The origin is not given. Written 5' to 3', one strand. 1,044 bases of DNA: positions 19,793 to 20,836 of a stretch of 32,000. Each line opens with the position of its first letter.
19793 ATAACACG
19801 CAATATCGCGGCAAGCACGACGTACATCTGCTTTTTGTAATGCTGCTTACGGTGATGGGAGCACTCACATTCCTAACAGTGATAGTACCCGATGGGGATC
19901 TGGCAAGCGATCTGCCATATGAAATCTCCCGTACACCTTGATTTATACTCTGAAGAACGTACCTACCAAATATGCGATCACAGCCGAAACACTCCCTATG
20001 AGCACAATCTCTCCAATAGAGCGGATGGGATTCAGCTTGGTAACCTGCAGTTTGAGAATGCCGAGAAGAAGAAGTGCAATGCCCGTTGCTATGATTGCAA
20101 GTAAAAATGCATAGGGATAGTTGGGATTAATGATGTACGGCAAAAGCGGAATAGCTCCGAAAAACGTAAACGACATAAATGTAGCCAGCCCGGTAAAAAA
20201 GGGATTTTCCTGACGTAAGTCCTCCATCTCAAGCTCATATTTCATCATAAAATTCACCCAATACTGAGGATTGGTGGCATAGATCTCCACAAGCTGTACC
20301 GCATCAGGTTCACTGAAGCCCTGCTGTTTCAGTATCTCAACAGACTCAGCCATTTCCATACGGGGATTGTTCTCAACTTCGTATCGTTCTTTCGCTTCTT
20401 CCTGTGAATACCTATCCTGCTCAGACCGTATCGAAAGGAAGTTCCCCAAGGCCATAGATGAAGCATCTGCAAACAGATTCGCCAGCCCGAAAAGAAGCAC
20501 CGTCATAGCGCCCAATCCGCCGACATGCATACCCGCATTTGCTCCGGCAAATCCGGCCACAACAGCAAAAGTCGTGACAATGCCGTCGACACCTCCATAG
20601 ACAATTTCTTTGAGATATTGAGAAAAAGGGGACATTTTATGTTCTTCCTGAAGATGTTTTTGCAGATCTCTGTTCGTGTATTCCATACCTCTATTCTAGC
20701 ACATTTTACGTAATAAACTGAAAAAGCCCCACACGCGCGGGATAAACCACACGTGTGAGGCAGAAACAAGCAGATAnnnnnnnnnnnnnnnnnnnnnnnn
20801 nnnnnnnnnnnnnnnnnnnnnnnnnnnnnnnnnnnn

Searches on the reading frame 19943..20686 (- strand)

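Call 63: search_protein_families(library=pfam, proteins=[window:19943-20686:-], max_evalue=0.00001)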
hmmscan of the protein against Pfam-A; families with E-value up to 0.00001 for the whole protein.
window:19943-20686:- (247 aa): 1 family
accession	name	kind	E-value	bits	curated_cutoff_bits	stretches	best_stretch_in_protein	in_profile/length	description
PF01988.24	VIT1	-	5.9e-61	206.4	28.1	1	25-243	1-214/214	VIT family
